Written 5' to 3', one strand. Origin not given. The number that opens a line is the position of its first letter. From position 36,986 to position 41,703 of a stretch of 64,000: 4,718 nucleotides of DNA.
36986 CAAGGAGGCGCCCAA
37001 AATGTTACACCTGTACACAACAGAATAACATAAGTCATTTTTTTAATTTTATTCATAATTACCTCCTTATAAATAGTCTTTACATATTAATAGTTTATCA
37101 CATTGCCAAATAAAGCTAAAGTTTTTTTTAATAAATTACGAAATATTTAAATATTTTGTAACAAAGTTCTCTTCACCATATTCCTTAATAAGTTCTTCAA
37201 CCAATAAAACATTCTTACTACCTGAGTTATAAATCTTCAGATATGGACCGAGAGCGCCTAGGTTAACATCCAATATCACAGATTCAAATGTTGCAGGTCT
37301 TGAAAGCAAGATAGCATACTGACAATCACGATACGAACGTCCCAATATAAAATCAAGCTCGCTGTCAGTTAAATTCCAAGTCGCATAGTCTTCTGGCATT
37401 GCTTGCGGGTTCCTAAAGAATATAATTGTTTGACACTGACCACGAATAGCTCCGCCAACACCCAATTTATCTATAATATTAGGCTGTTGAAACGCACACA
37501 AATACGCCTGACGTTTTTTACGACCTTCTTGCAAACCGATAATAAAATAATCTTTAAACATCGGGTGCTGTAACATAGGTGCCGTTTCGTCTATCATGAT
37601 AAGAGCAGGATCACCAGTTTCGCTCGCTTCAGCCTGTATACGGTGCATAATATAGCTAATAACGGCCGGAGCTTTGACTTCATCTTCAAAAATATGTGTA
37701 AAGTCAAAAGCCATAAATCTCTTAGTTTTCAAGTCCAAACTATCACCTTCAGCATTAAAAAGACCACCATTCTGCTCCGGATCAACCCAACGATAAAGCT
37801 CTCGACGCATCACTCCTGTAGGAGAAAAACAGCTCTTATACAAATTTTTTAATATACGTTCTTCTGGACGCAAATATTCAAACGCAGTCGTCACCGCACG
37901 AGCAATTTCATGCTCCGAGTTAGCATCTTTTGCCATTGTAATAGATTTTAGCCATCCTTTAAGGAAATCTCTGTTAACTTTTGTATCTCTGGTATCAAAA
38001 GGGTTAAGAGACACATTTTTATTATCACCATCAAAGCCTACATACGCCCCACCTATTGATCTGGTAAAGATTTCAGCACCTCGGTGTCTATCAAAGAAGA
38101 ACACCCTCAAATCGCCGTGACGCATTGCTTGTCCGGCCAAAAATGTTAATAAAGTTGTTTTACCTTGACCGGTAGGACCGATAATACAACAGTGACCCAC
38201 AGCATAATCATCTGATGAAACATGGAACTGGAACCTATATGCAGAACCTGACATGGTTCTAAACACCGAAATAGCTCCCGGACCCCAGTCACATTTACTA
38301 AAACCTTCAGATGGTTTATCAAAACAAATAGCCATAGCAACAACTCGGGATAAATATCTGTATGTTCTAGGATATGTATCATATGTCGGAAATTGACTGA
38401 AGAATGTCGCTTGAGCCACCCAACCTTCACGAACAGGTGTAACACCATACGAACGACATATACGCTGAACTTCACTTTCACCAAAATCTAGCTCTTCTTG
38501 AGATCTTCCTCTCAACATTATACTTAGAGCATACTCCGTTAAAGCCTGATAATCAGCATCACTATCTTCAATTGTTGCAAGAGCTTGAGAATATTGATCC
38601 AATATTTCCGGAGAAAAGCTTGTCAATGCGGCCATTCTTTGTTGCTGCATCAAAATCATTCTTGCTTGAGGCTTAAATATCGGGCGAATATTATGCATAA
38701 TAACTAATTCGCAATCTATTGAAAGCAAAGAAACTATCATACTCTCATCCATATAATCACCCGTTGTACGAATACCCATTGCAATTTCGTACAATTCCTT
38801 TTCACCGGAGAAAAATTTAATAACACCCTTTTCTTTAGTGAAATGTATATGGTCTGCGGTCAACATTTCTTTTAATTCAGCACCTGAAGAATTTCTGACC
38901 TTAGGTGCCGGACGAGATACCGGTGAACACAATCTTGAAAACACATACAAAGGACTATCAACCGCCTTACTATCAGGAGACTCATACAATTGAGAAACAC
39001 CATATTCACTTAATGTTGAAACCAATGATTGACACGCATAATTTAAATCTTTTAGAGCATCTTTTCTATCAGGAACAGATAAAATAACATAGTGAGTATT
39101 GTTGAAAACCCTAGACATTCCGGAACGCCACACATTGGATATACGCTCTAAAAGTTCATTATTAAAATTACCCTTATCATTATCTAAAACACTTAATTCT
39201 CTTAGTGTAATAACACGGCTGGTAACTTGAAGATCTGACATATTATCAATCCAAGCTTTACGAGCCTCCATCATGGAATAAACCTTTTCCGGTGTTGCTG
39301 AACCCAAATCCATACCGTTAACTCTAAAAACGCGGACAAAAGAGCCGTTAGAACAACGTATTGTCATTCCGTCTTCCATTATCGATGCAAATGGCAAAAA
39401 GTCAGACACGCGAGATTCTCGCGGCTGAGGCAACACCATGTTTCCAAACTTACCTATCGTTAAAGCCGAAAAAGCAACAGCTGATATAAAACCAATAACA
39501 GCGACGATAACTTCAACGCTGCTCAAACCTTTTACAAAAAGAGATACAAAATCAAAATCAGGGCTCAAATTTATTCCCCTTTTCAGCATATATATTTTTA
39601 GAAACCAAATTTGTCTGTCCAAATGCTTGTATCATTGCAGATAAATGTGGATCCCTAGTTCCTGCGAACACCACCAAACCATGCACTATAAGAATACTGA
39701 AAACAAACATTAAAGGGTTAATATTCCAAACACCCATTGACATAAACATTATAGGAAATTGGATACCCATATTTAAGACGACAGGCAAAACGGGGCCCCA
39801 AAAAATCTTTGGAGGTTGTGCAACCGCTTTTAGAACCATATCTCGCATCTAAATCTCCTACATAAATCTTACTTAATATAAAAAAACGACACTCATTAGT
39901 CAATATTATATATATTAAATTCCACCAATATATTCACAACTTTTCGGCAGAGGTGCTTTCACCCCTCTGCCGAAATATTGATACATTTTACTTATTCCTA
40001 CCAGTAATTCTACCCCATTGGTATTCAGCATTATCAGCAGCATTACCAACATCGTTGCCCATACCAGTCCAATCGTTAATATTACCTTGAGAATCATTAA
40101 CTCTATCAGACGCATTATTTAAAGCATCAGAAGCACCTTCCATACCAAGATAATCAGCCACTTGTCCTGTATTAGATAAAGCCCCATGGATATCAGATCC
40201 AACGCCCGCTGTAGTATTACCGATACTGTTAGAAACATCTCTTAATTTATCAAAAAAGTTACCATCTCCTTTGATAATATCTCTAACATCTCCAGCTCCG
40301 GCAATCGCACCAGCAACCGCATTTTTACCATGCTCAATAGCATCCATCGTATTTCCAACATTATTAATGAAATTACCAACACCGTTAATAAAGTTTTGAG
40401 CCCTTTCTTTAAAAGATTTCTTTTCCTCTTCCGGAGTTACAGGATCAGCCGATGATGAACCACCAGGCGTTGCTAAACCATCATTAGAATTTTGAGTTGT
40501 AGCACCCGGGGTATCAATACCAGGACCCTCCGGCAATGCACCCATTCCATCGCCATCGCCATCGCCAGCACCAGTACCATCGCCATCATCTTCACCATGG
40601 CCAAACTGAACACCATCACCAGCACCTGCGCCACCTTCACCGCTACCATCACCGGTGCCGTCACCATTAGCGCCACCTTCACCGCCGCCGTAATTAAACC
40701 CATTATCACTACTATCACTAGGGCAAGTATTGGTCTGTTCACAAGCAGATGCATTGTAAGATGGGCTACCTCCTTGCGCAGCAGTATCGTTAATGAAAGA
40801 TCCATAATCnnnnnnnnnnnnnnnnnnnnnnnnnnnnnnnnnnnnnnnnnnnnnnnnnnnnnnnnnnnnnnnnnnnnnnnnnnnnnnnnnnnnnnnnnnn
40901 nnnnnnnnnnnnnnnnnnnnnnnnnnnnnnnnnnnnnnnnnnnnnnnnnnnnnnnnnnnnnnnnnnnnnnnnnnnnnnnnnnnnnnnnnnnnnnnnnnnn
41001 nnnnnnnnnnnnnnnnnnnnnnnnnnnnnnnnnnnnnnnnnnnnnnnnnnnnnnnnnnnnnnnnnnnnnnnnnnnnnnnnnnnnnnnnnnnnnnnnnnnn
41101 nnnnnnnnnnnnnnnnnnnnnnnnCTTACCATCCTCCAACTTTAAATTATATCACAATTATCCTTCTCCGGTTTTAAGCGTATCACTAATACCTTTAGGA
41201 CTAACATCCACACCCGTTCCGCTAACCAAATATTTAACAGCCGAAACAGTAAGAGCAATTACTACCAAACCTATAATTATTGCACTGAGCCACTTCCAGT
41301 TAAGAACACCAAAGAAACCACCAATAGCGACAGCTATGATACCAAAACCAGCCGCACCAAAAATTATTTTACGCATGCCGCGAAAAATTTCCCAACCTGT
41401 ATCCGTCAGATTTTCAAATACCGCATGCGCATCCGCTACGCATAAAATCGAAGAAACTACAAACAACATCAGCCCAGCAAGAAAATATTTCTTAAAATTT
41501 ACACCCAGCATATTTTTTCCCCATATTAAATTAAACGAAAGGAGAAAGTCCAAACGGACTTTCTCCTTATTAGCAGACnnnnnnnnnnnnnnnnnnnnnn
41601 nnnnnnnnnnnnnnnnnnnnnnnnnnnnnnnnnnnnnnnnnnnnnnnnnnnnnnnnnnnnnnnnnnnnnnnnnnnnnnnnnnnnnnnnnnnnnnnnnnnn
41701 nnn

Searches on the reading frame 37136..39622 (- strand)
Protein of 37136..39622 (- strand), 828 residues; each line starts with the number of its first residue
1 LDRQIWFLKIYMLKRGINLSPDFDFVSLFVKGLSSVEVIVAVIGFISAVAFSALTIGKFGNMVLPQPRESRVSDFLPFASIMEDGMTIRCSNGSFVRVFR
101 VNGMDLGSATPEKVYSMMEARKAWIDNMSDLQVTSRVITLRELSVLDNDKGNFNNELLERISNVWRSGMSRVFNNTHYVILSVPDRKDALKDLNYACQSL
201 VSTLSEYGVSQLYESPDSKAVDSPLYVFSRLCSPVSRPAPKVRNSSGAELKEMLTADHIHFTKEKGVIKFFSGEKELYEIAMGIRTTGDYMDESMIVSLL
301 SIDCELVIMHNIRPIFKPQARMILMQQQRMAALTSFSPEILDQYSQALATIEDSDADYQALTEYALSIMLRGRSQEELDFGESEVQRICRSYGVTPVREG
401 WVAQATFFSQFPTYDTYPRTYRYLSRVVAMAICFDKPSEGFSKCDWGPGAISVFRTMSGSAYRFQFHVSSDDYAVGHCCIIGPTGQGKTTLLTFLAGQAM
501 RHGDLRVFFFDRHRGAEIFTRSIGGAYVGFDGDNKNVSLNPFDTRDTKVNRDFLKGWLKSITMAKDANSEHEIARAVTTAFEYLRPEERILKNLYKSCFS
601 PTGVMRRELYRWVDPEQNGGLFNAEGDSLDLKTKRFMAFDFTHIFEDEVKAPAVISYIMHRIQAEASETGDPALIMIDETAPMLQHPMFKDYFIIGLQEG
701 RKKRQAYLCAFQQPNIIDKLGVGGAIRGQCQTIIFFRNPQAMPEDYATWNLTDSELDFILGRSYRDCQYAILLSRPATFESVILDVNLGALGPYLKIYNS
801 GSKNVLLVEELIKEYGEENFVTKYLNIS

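Call 4: search_protein_families(library=pfam, proteins=[window:37136-39622:-], max_evalue=0.1)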
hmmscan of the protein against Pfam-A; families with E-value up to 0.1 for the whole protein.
window:37136-39622:- (828 aa): 12 families
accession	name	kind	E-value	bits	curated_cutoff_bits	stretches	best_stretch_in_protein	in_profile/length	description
PF03135.19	CagE_TrbE_VirB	-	2.8e-18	67.1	21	1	241-415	30-199/204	CagE, TrbE, VirB family, component of type IV transporter system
PF13401.12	AAA_22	-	0.0009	20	27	1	476-511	6-33/130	AAA domain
PF25199.1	nSTAND_NTPase5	-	0.0016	18.7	34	1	476-513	42-79/145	Novel STAND NTPase 5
PF01935.23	DUF87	-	0.0032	18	23.2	1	476-513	24-61/220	Helicase HerA, central domain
PF19044.6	P-loop_TraG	-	0.0038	16.4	25.8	0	479-576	33-136/413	TraG P-loop domain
PF10412.15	TrwB_AAD_bind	-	0.0049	16.2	20.5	1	475-545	15-74/387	Type IV secretion-system coupling protein DNA-binding domain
PF00005.33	ABC_tran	-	0.0092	17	25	1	479-503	15-40/137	ABC transporter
PF13476.12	AAA_23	-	0.014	16.5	27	0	479-495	23-39/201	AAA domain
PF20720.3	nSTAND3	-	0.014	15.6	27.2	1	476-504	18-46/155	Novel STAND NTPase 3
PF01695.23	IstB_IS21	-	0.014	15.4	24.1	1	479-512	96-128/238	IstB-like ATP binding protein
PF01580.24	FtsK_SpoIIIE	-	0.015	15.2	24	1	445-502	14-67/221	FtsK/SpoIIIE family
PF00004.35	AAA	-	0.051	14.5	21.2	0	479-500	2-23/131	ATPase family associated with various cellular activities (AAA)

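Call 9: search_protein_families(library=ncbifam, proteins=[window:37136-39622:-], max_evalue=0.1)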
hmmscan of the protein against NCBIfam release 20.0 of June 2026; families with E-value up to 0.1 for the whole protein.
window:37136-39622:- (828 aa): 24 families
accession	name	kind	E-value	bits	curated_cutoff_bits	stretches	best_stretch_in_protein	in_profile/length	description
TIGR00929.1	VirB4_CagE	subfamily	4.1e-116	389.1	643.1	2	191-819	157-780/792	VirB4 family type IV secretion/conjugal transfer ATPase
NF010473.0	PRK13898.1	equivalog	8.6e-65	219.2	1050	2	187-819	167-787/801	type IV secretion system ATPase VirB4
NF010427.0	PRK13853.1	equivalog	1.5e-47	162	957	1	291-818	248-772/789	type IV secretion system protein VirB4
NF010447.0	PRK13873.1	equivalog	8.8e-42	143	1020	2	453-826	423-790/815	conjugal transfer protein TrbE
NF010466.0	PRK13891.1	subfamily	3.8e-28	97.9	1322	2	456-747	473-763/852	conjugal transfer protein TrbE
NF010404.0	PRK13830.1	subfamily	7.3e-26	90.2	810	1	351-741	331-722/818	conjugal transfer protein TrbE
NF045971.1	conju_CD1110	equivalog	6.3e-09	34.7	325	1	74-703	3-658/752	VirB4-like conjugal transfer ATPase, CD1110 family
TIGR03744.1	traC_PFL_4706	equivalog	2.5e-05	22.3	520.6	1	337-511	338-510/892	conjugative transfer ATPase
NF045975.1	VirB4_plasma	equivalog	0.00055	17.7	590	1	476-548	516-586/894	Mbov_0397 family ICE element conjugal transfer ATPase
TIGR03743.1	SXT_TraD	subfamily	0.001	17.6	366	1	474-510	174-209/636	conjugative transfer system coupling protein TraD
NF041017.1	DNA_import_CedB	equivalog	0.0053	15.4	700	1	476-512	276-312/590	DNA import protein CedB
NF002981.0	PRK03695.1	equivalog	0.017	14.5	281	1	478-506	29-57/253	vitamin B12 ABC transporter ATP-binding protein BtuD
NF010068.0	PRK13548.1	equivalog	0.023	13.8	261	1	479-506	35-63/261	heme ABC transporter ATP-binding protein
TIGR02868.1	CydC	equivalog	0.029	13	329.05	1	477-503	363-390/530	thiol reductant ABC exporter subunit CydC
TIGR03411.1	urea_trans_UrtD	equivalog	0.035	13.8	304.1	1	479-503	32-57/242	urea ABC transporter ATP-binding protein UrtD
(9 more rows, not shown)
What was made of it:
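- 37136..39622 (-): Context: VirB4 ATPase, the upstream boundary of the slot. PF03135 E 2.8e-18; TIGR00929 E 4e-116 (calls 4, 9).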

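Call 11: find_related_loci(query=window:37136-39622:-, collection=genome_contigs, flank=10000)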
Query window:37136-39622:- (828 aa) in genome_contigs; peptide patterns used: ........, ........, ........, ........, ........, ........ (x = any residue, [..] = any of these).
147 stretches matched a pattern; 122 encode a relative of the query (tblastn E <= 1e-3); the best 80 are kept; 80 distinct loci.
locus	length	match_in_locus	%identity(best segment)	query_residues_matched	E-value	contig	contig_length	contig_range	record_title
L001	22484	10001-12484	84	1-828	0e+0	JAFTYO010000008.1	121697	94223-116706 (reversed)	MAG: Alphaproteobacteria bacterium isolate RGIG4267 Roe_deer_Colon.Co__c345518, whole genome shotgun sequence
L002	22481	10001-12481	84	2-828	0e+0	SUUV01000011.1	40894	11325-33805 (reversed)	MAG: Alphaproteobacteria bacterium isolate SIG55 NODE_21166_length_40894_cov_2.845586, whole genome shotgun sequence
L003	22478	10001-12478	81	3-828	0e+0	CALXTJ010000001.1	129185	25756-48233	MAG: uncultured Alphaproteobacteria bacterium isolate BRZ_KS__bin114 genome assembly, contig: BRZ_KS__NODE_125_length_12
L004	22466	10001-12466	81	7-828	0e+0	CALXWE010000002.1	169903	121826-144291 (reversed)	MAG: uncultured Alphaproteobacteria bacterium isolate BRZ_SP__bin53 genome assembly, contig: BRZ_SP__NODE_58_length_1699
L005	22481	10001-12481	79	1-827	0e+0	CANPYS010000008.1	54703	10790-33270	MAG: uncultured Alphaproteobacteria bacterium isolate Lapin-001__bin79 genome assembly, contig: Lapin-001__NODE_822_leng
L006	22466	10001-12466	80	7-828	0e+0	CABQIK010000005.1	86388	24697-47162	MAG TPA_asm: uncultured Alphaproteobacteria bacterium isolate MGYG-HGUT-00610 genome assembly, contig: GUT_GENOME018669_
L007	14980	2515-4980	80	7-828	0e+0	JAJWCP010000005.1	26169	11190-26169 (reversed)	MAG: Proteobacteria bacterium isolate B13_bin.31.fa NODE_360_length_26169_cov_8.669143, whole genome shotgun sequence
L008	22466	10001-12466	80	7-828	0e+0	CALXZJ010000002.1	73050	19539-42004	MAG: uncultured Alphaproteobacteria bacterium isolate BRZ_EQ__bin53 genome assembly, contig: BRZ_EQ__NODE_831_length_730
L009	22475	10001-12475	80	3-827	0e+0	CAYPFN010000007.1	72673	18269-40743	MAG TPA_asm: uncultured Azospirillaceae bacterium isolate SRP141132_co1_303 genome assembly, contig: NODE_155_length_726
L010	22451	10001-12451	79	11-827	0e+0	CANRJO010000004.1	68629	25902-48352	MAG: uncultured Alphaproteobacteria bacterium isolate Lapin-021__bin60 genome assembly, contig: Lapin-021__NODE_476_leng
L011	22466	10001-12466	80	7-828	0e+0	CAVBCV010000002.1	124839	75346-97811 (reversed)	Lachnospiraceae bacterium isolate H07603-L1_cleanbin_000017 genome assembly, contig: Spades_H07603-L1_contig_75, whole g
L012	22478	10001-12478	79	3-828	0e+0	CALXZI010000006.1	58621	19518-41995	MAG: uncultured Alphaproteobacteria bacterium isolate BRZ_RN__bin68 genome assembly, contig: BRZ_RN__NODE_529_length_586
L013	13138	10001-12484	78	1-828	0e+0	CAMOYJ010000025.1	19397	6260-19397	MAG: uncultured Alphaproteobacteria bacterium isolate SRR873604_bin.135_metaWRAP_v1.3_MAG genome assembly, contig: NODE_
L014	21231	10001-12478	78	3-828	0e+0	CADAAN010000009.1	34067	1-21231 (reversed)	MAG: uncultured proteobacterium isolate RUG13121 genome assembly, contig: RUG13121_asm_9, whole genome shotgun sequence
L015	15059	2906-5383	78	3-828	0e+0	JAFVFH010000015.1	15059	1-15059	MAG: Alphaproteobacteria bacterium isolate RGIG5118 Roe_deer_Rumen.Co__c243438, whole genome shotgun sequence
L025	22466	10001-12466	75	7-828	0e+0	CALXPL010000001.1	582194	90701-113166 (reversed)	MAG: uncultured Alphaproteobacteria bacterium isolate BRZ_FQ__bin96 genome assembly, contig: BRZ_FQ__NODE_1_length_58219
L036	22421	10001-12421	74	22-828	0e+0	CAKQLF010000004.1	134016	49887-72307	MAG: uncultured Alphaproteobacteria bacterium isolate REFINED_METABAT215_TOP10_CONTIGS_1500_ASSEMBLY_K77_MERGED__Hadza_M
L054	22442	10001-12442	72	15-828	0e+0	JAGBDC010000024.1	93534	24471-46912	MAG: Alphaproteobacteria bacterium isolate RGIG9009 Water_deer_Rectum-3__c396033, whole genome shotgun sequence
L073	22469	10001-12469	67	9-826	0e+0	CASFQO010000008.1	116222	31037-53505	uncultured Alphaproteobacteria bacterium isolate SI.O44.metabat-bins.180 genome assembly, contig: SI.O44.metabat-bins.18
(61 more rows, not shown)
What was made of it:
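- On VirB6/TrbL: presence elsewhere in the genome: The genome_contigs scan was used on VirB4 (call 11).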

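Call 39: search_protein_families(library=pfam, proteins=[L003:12556-12945:+, L025:12556-12945:+, L054:12524-12913:+, L073:12552-12941:+, L073:13778-14167:+, L036:12500-13252:+], max_evalue=10)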
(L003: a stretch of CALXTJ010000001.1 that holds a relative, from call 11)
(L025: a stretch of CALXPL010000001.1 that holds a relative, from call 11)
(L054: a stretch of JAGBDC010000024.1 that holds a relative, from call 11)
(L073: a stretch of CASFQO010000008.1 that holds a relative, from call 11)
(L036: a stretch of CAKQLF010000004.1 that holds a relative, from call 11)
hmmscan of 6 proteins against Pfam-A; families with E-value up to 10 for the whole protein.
L003:12556-12945:+ (130 aa): 23 families
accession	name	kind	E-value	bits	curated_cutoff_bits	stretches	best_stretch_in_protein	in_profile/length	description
PF04568.17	IATP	-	0.0034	18.2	25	1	60-120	31-91/98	Mitochondrial ATPase inhibitor, IATP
PF22878.1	SPT2_N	-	0.0038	18.5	26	1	38-113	8-79/91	SPT2 N-terminal domain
PF12054.13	DUF3535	-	0.0088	15.8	26.2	1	22-114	203-297/448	Domain of unknown function (DUF3535)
PF03961.19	FapA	-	0.018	15.1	31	1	59-125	171-229/272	Flagellar Assembly Protein A beta solenoid domain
PF10704.14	DUF2508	-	0.024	15.3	22.5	1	83-130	6-51/71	Protein of unknown function (DUF2508)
PF01813.22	ATP-synt_D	-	0.025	14.9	25.7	2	36-98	103-158/196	ATP synthase subunit D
PF18688.6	DUF5638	-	0.031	15.1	39.8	1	84-129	2-47/104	Family of unknown function (DUF5638)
PF02403.27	Seryl_tRNA_N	-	0.054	14.2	28.2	1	55-128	23-96/108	Seryl-tRNA synthetase N-terminal domain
PF00814.31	TsaD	-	0.078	13.1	24.8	1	8-97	74-166/264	tRNA N6-adenosine threonylcarbamoyltransferase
PF04513.17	Baculo_PEP_C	-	0.08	13.4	38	1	31-119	16-98/140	Baculovirus polyhedron envelope protein, PEP, C terminus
PF04678.18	MCU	-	0.088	13.3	30.8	1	44-110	12-83/177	Mitochondrial calcium uniporter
PF05531.17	NPV_P10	-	0.18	12.7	29.8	1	79-124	15-60/75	Nucleopolyhedrovirus P10 protein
PF04977.20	DivIC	-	0.3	11.4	28.9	1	72-119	14-61/80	Septum formation initiator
PF01544.23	CorA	-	0.33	10.6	27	1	72-129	148-208/292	CorA-like Mg2+ transporter protein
PF05852.16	DUF848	-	0.34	11.5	25.3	1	44-129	36-118/145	Gammaherpesvirus protein of unknown function (DUF848)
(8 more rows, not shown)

L025:12556-12945:+ (130 aa): 18 families
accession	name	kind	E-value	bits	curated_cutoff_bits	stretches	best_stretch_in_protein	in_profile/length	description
PF23067.1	MG280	-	0.0073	16.3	27.4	1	62-122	48-105/259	Uncharacterised protein MG280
PF14942.11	Muted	-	0.0075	16.9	26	1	43-125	50-132/146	Organelle biogenesis, Muted-like protein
PF05262.16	Borrelia_P83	-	0.0096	14.9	33.6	1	37-127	166-253/489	Borrelia P83/100 protein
PF06785.16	UPF0242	-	0.013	16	33.5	1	78-126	81-122/194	Uncharacterised protein family (UPF0242) N-terminus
PF09351.15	DUF1993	-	0.02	15.3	23.4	1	24-124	16-103/161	Domain of unknown function (DUF1993)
PF10186.14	ATG14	-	0.022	14.3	33.2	1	37-126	35-115/347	Vacuolar sorting 38 and autophagy-related subunit 14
PF05802.16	SctB2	-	0.032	15.1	26.5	1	33-119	51-140/162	SPI-2 type 3 secretion system translocon protein SctB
PF21642.2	SP_0191-like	-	0.038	14.7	27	1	69-101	42-74/132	SP_0191-like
PF13605.11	DUF4141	-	0.073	12.9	30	1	11-50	3-42/53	Domain of unknown function (DUF4141)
PF25464.1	DUF7900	-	0.075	14.1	27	1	49-121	6-79/97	Domain of unknown function (DUF7900)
PF13476.12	AAA_23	-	0.082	14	27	1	63-123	121-199/201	AAA domain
PF11068.13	YlqD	-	0.082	13.7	27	1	58-126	20-88/131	YlqD protein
PF11727.13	ISG65-75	-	0.21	11.2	25.1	1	34-126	45-135/281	Invariant surface glycoprotein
PF01923.23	Cob_adeno_trans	-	0.28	11.7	24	1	46-125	18-107/171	Cobalamin adenosyltransferase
PF00847.26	AP2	-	0.71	10.7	33.3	2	97-112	38-53/54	AP2 domain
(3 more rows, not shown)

L054:12524-12913:+ (130 aa): 1 family
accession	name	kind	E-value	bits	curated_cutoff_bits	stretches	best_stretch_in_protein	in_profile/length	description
PF04472.17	SepF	-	0.11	13.2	27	1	46-85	18-54/72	Cell division protein SepF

L073:12552-12941:+ (130 aa): 10 families
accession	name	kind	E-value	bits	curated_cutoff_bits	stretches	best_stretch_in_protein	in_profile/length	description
PF05531.17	NPV_P10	-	0.0066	17.3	29.8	1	55-91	6-66/75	Nucleopolyhedrovirus P10 protein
PF23854.1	DUF7217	-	0.017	15.3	29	1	41-101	132-193/238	Domain of unknown function (DUF7217)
PF04513.17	Baculo_PEP_C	-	0.038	14.5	38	1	46-102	38-95/140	Baculovirus polyhedron envelope protein, PEP, C terminus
PF06705.16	SF-assemblin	-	0.038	13.8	30.6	1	49-105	80-137/247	SF-assemblin/beta giardin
PF13786.12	DUF4179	-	0.1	13.4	30.1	1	38-85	20-69/94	Domain of unknown function (DUF4179)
PF09537.16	DUF2383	-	0.16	12.6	30.8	1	53-94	45-86/111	Domain of unknown function (DUF2383)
PF12732.12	YtxH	-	0.2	12.6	37.5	1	59-100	27-69/71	YtxH-like protein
PF18595.6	Nuf2_DHR10-like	-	0.22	12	28.4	1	46-92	2-48/117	Nuf2, DHR10-like domain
PF05478.16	Prominin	-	0.22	10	34.3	1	44-101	230-287/799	Prominin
PF08653.15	DASH_Dam1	-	0.25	11.6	26.6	1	53-80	3-30/56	DASH complex subunit Dam1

L073:13778-14167:+ (130 aa): 43 families (the best 25 are shown)
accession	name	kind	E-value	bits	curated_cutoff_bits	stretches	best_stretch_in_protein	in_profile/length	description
PF06103.16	DUF948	-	0.00013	22.5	37.2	2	77-121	23-67/89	Bacterial protein of unknown function (DUF948)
PF06009.19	Laminin_II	-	0.00052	20.5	33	2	80-122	3-45/138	Laminin Domain II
PF07996.16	T4SS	-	0.00069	20.5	24.7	1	33-86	3-55/197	Type IV secretion system proteins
PF25450.1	Rab11-FIP3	-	0.003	18.3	31.9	1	57-116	52-111/125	Rab11-FIP3-like domain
PF07889.17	DUF1664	-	0.0042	17.5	34.6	1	43-111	42-111/124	Protein of unknown function (DUF1664)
PF10046.14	BLOC1_2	-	0.0053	17.5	33.4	1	40-94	39-93/96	Biogenesis of lysosome-related organelles complex-1 subunit 2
PF02520.22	ANIS5_cation-bd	-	0.0054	17.2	29.3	1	78-123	37-82/109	SXP/RAL-2 family protein Ani s 5-like, metal-binding domain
PF05478.16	Prominin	-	0.006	15.2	34.3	1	55-110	235-297/799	Prominin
PF00015.26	MCPsignal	-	0.0066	16.7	34.6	1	43-101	112-170/172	Methyl-accepting chemotaxis protein (MCP) signalling domain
PF20651.3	EXOC6_Sec15_N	-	0.0091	16.4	27.2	1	42-112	4-68/170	Exocyst complex component EXOC6/Sec15, N-terminal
PF05377.16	FlaC_arch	-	0.0096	16.7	27.8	2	61-99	2-40/55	Flagella accessory protein C (FlaC)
PF05531.17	NPV_P10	-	0.012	16.6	29.8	2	39-79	22-62/75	Nucleopolyhedrovirus P10 protein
PF07817.19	GLE1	-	0.012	15.3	24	2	68-127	3-62/250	GLE1-like protein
PF24918.1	NET2A_C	-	0.013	15.8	27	1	59-123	100-170/180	NET2A, C-terminal domain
PF23067.1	MG280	-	0.017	15.2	27.4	1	52-129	122-188/259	Uncharacterised protein MG280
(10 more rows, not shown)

L036:12500-13252:+ (251 aa): 2 families
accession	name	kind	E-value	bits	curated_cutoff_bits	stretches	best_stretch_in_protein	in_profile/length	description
PF18405.6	SLC25_like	-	0.03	13.8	34.5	1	81-159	41-119/285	Mitochondrial SLC25 homolog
PF10486.14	PI3K_1B_p101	-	6.9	4.7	23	1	123-246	298-422/861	Phosphoinositide 3-kinase gamma adapter protein p101 subunit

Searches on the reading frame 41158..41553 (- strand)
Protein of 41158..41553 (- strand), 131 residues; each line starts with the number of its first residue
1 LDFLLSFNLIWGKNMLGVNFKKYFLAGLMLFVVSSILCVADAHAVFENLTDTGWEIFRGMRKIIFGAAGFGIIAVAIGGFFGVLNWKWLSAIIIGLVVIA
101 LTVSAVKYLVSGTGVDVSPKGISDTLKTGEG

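Call 95: search_protein_families(library=pfam, proteins=[window:41158-41553:-], max_evalue=0.01)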
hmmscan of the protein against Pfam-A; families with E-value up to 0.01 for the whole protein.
window:41158-41553:- (131 aa): 2 families
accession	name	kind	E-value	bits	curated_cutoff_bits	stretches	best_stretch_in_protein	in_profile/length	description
PF04956.18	TrbC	-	0.00018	22.1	27.9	1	25-103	13-92/98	TrbC/VIRB2 pilin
PF19764.4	DUF6251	-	0.0096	16.2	26.5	0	59-117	51-108/126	Family of unknown function (DUF6251)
